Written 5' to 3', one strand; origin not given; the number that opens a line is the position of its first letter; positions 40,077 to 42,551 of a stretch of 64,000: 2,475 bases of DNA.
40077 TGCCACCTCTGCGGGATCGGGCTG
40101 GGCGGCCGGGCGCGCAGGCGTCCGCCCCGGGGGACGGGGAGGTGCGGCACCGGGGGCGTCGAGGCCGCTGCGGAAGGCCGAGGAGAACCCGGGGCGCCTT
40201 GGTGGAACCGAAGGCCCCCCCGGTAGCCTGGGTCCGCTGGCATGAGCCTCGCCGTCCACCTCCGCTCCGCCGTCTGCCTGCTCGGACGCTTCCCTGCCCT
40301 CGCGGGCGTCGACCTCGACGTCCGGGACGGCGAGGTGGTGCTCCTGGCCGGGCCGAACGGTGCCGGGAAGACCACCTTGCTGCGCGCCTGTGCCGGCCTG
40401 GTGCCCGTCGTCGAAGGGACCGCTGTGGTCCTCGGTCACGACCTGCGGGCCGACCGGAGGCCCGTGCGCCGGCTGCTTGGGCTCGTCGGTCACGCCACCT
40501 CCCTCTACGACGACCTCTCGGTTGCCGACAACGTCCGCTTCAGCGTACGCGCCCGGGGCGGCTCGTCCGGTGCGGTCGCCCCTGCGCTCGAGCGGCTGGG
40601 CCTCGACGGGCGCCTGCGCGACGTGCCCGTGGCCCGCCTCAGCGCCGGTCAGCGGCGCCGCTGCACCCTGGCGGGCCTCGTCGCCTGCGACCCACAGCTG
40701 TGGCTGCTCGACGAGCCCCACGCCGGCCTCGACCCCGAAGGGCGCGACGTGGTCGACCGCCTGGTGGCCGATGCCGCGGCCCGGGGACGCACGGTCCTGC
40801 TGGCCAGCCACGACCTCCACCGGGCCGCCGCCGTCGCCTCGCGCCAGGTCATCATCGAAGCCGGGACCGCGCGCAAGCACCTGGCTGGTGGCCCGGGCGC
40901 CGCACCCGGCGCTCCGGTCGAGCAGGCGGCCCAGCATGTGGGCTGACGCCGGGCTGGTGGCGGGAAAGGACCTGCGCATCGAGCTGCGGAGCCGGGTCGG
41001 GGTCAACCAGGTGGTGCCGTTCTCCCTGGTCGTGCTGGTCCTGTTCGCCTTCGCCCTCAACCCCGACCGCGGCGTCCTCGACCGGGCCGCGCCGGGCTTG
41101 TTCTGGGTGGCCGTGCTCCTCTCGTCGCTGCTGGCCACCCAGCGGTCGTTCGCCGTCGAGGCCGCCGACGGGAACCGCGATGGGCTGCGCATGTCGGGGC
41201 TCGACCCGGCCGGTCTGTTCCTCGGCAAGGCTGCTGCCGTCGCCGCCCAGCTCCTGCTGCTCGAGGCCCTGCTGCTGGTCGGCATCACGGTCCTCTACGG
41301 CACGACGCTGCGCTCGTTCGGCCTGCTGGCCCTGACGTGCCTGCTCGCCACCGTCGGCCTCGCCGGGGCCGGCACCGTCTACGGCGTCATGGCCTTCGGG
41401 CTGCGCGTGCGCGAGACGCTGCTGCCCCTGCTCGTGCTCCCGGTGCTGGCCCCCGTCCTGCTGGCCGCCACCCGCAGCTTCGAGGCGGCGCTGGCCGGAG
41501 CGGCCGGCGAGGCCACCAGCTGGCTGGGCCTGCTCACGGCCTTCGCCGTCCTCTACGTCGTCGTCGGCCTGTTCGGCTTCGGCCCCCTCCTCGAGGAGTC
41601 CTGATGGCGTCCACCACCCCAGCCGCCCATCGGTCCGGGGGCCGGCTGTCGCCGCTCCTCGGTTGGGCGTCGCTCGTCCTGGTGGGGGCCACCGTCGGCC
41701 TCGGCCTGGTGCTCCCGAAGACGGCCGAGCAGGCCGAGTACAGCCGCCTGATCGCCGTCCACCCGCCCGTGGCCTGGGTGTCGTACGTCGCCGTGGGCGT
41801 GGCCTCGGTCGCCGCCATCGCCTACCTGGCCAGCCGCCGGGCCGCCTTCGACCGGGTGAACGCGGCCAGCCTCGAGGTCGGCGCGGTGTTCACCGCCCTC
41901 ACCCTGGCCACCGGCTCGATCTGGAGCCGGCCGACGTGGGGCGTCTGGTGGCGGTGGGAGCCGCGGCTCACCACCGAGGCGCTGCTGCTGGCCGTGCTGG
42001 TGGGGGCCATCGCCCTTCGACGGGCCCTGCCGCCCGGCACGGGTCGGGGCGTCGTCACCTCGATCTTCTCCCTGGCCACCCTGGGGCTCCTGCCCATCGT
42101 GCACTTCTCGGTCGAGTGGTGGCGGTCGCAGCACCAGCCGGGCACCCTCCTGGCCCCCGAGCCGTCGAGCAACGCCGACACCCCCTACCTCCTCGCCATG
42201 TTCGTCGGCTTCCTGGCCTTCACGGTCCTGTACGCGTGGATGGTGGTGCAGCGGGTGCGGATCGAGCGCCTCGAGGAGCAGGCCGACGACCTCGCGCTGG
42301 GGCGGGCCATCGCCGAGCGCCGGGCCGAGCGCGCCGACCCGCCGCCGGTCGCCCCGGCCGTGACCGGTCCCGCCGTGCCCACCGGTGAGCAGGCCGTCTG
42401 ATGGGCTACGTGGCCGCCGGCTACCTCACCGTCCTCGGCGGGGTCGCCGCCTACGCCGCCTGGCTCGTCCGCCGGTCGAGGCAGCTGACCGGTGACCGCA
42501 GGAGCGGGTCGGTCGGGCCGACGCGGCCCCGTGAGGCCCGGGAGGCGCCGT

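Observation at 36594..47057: Complete System I cytochrome c maturation operon (ccmABCDEFGHI) with extensive start/stop overlaps, plus separate ccdA, in an actinobacterial-like genome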

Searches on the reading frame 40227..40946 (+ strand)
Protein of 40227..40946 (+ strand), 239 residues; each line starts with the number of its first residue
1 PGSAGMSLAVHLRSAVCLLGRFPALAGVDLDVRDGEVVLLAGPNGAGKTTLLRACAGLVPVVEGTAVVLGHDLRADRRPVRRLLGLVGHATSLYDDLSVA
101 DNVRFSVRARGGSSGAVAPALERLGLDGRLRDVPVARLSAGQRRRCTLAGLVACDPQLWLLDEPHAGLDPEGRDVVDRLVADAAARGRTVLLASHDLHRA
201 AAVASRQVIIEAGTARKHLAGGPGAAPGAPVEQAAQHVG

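Call 4: search_protein_families(library=pfam, proteins=[window:40227-40946:+], max_evalue=0.01)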
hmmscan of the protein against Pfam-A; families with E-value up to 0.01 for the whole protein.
window:40227-40946:+ (239 aa): 13 families
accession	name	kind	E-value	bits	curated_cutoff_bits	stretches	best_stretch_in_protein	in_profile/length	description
PF00005.33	ABC_tran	-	1.4e-26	94.1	25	1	26-165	2-136/137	ABC transporter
PF13304.12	AAA_21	-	5.2e-11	43.6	27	2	87-197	193-300/304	AAA domain, putative AbiEii toxin, Type IV TA system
PF13191.12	AAA_16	-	0.00031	21.7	32.6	1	32-198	19-142/167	AAA ATPase domain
PF13555.12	AAA_29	-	0.00035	20.7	27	1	29-56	16-43/61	P-loop containing region of AAA domain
PF13476.12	AAA_23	-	0.00094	20.3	27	1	34-55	18-39/201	AAA domain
PF00448.28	SRP54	-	0.00098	19.2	22.7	0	37-56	3-22/196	SRP54-type protein, GTPase domain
PF25199.1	nSTAND_NTPase5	-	0.0011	19.3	34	1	33-67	39-73/145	Novel STAND NTPase 5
PF13604.12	AAA_30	-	0.002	18.3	27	0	36-71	19-54/191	AAA domain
PF06414.18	Zeta_toxin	-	0.0038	17.1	22.3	0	37-72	18-52/199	Zeta toxin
PF13514.12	AAA_27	-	0.0049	16.9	22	1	28-58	19-49/206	AAA domain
PF13481.12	AAA_25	-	0.0067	16.5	27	1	32-53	29-51/195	AAA domain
PF02367.23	TsaE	-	0.0077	16.6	26.6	0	32-57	18-43/128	Threonylcarbamoyl adenosine biosynthesis protein TsaE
PF20703.3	nSTAND1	-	0.0081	16.3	27.1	0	20-84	18-85/379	Novel STAND NTPase 1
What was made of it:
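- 40242..40946 (+): ccmA, the ATPase of the heme-release ABC complex, 234 aa. PF00005 hit (call 4).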

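Call 9: search_protein_families(library=ncbifam, proteins=[window:40242-40946:+], max_evalue=0.01)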
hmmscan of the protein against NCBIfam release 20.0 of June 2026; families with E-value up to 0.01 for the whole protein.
window:40242-40946:+ (234 aa): 189 families (the best 25 are shown)
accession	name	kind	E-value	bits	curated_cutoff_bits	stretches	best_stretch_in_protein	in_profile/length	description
TIGR01189.1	ccmA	equivalog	1.2e-40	139.4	131.6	1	15-191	11-186/198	heme ABC exporter ATP-binding protein CcmA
NF010061.0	PRK13538.1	equivalog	1.2e-40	139.2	195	1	20-206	21-207/211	cytochrome c biogenesis heme-transporting ATPase CcmA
TIGR01188.1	drrA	subfamily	1.7e-40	139.2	312.45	1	15-209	4-201/302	daunorubicin resistance ABC transporter, ATP-binding protein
TIGR03864.1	PQQ_ABC_ATP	hypoth_equivalog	3.8e-34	118.2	302.25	1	15-211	12-211/236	ABC transporter, ATP-binding subunit, PQQ-dependent alcohol dehydrogenase system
NF007027.0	PRK09493.1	equivalog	7.3e-32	110.6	379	1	11-210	8-214/240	glutamine ABC transporter ATP-binding protein GlnQ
TIGR04521.1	ECF_ATPase_2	equivalog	2.8e-31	108.6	330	1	18-211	19-224/279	energy-coupling factor transporter ATPase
TIGR02857.1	CydD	equivalog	5.4e-31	108.1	435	1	15-198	333-523/529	thiol reductant ABC exporter subunit CydD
TIGR02982.1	heterocyst_DevA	subfamily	8.3e-31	107.3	295.8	1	20-209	21-218/220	ABC exporter ATP-binding subunit, DevA family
TIGR01166.1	cbiO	subfamily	1.8e-30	105.9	211.8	1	19-193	7-188/190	cobalt ABC transporter, ATP-binding protein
TIGR03265.1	PhnT2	equivalog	3e-30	105.6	457.7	1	13-210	13-213/353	putative 2-aminoethylphosphonate ABC transporter ATP-binding protein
TIGR01288.1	nodI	equivalog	4.3e-29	101.5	424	1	25-216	25-217/303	nodulation factor ABC transporter ATP-binding protein NodI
NF040873.1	AztA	equivalog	1.5e-28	99.7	220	1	18-198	6-185/191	zinc ABC transporter ATP-binding protein AztA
TIGR02673.1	FtsE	equivalog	2.8e-28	99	264.85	1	16-208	14-213/214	cell division ATP-binding protein FtsE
TIGR00968.1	3a0106s01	subfamily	3.1e-28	98.9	342.75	1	14-210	10-209/237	sulfate ABC transporter ATP-binding protein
NF010059.0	PRK13536.1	equivalog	3.9e-28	98.2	549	1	18-209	57-251/342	nodulation factor ABC transporter ATP-binding protein NodI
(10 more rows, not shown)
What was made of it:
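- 40242..40946 (+): TIGR01189 ccmA equivalog scores 139.4 bits against a cutoff of 131.6 (call 9).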

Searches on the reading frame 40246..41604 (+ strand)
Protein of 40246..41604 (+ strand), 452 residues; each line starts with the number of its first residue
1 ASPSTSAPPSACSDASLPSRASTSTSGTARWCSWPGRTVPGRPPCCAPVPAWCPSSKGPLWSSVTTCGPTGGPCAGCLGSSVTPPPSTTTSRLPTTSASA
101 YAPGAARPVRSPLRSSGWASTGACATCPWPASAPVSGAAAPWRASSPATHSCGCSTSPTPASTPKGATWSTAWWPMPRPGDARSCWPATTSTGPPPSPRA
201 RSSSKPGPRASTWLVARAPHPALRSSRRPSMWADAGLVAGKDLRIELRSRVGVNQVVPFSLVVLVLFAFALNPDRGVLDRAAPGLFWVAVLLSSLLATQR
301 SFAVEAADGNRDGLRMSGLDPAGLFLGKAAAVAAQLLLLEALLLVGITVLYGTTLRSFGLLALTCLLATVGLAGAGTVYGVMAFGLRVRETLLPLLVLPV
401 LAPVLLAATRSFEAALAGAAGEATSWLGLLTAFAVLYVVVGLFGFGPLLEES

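Call 4: search_protein_families(library=pfam, proteins=[window:40246-41604:+], max_evalue=0.01)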
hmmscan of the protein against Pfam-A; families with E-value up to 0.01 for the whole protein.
window:40246-41604:+ (452 aa): 2 families
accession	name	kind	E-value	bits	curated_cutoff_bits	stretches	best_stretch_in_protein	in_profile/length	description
PF03379.19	CcmB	-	5.1e-34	118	24.9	1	240-445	6-209/215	CcmB protein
PF01061.29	ABC2_membrane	-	0.001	19.1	26.9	1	263-400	31-173/211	ABC-2 type transporter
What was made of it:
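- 40936..41604 (+): ccmB, ABC membrane subunit, 222 aa. Overlaps ccmA by 11 nt. PF03379 CcmB at 5.1e-34 (call 4).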

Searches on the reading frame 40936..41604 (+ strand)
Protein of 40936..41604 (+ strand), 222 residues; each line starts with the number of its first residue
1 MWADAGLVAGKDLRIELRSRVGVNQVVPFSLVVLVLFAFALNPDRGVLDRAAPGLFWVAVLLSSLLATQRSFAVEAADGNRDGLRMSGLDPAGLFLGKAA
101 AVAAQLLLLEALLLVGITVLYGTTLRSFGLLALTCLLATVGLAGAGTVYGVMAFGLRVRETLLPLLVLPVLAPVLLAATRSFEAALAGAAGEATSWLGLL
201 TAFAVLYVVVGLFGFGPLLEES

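Call 9: search_protein_families(library=ncbifam, proteins=[window:40936-41604:+], max_evalue=0.01)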
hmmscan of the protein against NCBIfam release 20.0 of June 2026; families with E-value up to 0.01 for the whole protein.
window:40936-41604:+ (222 aa): 1 family
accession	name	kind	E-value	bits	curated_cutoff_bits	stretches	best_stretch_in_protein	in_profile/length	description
TIGR01190.1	ccmB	equivalog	6.4e-22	78.2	156.2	1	11-213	4-204/211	heme exporter protein CcmB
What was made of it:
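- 40936..41604 (+): TIGR01190 at 6.4e-22, below its cutoff (call 9).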

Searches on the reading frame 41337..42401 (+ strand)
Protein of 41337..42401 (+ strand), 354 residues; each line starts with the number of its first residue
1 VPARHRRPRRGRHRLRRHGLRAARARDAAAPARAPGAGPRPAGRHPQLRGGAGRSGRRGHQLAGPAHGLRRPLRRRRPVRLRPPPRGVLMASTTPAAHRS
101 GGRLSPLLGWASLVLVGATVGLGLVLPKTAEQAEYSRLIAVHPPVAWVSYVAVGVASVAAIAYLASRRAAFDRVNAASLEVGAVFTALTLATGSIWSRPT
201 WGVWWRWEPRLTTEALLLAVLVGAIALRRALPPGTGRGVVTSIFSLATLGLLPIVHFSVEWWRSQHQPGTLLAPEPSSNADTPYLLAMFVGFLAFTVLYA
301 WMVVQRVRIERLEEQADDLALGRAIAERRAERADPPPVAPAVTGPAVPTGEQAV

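Call 4: search_protein_families(library=pfam, proteins=[window:41337-42401:+], max_evalue=0.01)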
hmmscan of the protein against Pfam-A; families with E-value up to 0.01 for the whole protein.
window:41337-42401:+ (354 aa): 1 family
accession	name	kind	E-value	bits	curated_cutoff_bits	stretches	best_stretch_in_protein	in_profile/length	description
PF01578.25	Cytochrom_C_asm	-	2.7e-27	96.2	29.9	1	107-264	33-209/212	Cytochrome C assembly protein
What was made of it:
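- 41604..42401 (+): ccmC, WWD-domain heme handler, 265 aa. The WWD motif reads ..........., with E where E. coli has D126. Both flanking histidines are conserved. PF01578 hit (call 4).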

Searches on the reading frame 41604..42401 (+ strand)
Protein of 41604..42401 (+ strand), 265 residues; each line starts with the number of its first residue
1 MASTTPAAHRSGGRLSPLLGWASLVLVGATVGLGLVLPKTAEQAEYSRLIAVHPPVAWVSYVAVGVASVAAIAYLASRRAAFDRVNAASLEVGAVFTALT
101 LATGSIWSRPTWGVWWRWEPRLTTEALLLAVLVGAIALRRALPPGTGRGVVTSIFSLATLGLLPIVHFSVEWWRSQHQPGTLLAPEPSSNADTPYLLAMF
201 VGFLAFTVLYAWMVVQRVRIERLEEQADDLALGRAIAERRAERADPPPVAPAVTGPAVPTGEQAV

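Call 9: search_protein_families(library=ncbifam, proteins=[window:41604-42401:+], max_evalue=0.01)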
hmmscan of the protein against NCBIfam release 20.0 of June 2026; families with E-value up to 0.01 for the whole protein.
window:41604-42401:+ (265 aa): 4 families
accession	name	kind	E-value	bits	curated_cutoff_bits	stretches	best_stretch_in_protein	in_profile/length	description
TIGR01191.1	ccmC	subfamily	4e-40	137.7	186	1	39-221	2-183/184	heme ABC transporter permease CcmC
TIGR03144.1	cytochr_II_ccsB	equivalog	1.3e-05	25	187.6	1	80-124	154-198/252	c-type cytochrome biogenesis protein CcsB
TIGR00353.1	nrfE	subfamily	0.00041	19.3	569.05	1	52-151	119-219/578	heme lyase CcmF/NrfE family subunit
TIGR03145.1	cyt_nit_nrfE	subfamily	0.0027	16.5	927.3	1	51-168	170-283/631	heme lyase NrfEFG subunit NrfE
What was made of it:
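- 41604..42401 (+): TIGR01191 at 4e-40 (call 9).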

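Call 17: search_solved_structures(query=window:41604-42401:+, show_alignments=1)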
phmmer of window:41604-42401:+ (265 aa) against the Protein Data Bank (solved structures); distinct sequences matched with E-value up to 0.001: 1.
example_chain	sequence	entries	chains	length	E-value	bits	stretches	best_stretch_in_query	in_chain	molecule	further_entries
7f02_C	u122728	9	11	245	3.8e-25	92.4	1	6-213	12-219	Heme exporter protein C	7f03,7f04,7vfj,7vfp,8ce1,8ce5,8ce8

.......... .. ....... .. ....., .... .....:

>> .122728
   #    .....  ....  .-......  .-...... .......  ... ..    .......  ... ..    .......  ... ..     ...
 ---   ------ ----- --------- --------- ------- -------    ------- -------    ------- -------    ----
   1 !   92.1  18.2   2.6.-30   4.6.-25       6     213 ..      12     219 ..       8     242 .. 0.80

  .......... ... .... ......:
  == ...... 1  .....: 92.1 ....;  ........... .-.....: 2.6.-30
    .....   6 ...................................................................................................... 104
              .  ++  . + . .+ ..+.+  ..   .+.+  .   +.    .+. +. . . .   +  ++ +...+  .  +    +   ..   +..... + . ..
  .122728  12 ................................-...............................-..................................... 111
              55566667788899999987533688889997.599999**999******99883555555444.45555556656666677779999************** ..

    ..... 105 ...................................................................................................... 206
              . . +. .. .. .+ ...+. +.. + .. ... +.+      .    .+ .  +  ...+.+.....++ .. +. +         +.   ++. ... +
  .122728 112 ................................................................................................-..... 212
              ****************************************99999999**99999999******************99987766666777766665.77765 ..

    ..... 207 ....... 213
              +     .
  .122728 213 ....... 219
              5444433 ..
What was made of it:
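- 41604..42401 (+): Alignment to E. coli CcmC (7F02_C) at 3.8e-25 (call 17).
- On System I (Ccm) cytochrome c maturation: The motif reads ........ where E. coli has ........, a conservative D-to-E change (call 17).
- Closest known: System I. Different: CcmC has E for the WWD aspartate (call 17).
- CcmC has E in place of the WWD aspartate (call 17).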

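Call 42: find_encoding_contigs(protein=window:41604-42401:+, flank=10000, max_places=3)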
Protein window:41604-42401:+ (265 aa): 2 contigs read that carry it; 2 places shown.
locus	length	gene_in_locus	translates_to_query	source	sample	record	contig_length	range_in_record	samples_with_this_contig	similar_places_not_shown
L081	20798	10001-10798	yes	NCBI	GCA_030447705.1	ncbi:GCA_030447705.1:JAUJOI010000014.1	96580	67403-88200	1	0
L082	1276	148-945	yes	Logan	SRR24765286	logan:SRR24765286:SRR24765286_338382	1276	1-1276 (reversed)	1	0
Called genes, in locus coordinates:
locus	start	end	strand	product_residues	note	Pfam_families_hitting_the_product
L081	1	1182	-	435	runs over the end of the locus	PF01145:Band_7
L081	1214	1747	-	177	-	-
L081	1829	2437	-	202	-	PF00440:TetR_N, PF21943:TetR_C_46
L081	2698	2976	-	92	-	-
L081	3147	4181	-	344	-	PF00534:Glycos_transf_1, PF13692:Glyco_trans_1_4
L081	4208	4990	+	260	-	PF00378:ECH_1, PF16113:ECH_2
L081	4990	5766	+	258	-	PF02683:DsbD_TM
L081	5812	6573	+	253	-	PF00300:His_Phos_1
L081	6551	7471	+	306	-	PF01256:Carb_kinase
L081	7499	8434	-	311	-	PF04203:Sortase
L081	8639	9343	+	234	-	PF00005:ABC_tran, PF13304:AAA_21 (weak)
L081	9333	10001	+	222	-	PF03379:CcmB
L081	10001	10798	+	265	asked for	PF01578:Cytochrom_C_asm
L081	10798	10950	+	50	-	-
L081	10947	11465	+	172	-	PF03100:CcmE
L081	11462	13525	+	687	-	PF01578:Cytochrom_C_asm, PF16327:CcmF_C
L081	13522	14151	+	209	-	PF00578:AhpC-TSA, PF08534:Redoxin, PF00085:Thioredoxin (faint), PF13098:Thioredoxin_2, PF13905:Thioredoxin_8 (weak)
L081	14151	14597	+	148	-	PF03918:CcmH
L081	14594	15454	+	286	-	PF13432:TPR_16 (faint)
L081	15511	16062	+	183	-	PF07098:DUF1360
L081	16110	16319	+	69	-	PF11272:DUF3072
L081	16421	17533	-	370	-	PF00266:Aminotran_5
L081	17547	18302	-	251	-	PF12840:HTH_20 (faint), PF18546:MetOD1 (weak)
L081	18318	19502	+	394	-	PF01883:FeS_assembly_P, PF00142:Fer4_NifH (faint), PF01656:CbiA, PF09140:MipZ (weak), PF10609:ParA, PF13614:AAA_31 (weak)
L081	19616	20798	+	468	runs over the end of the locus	PF03062:MBOAT, PF13813:MBOAT_2 (weak)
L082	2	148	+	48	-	?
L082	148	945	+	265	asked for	PF01578:Cytochrom_C_asm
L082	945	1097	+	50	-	-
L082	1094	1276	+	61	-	?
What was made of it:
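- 42401..42553 (+): ccmD, 50-aa single-helix membrane protein. The same 50-aa gene is called in L081 and L082 (call 42).
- Tried and rejected: CcmC did (call 42).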
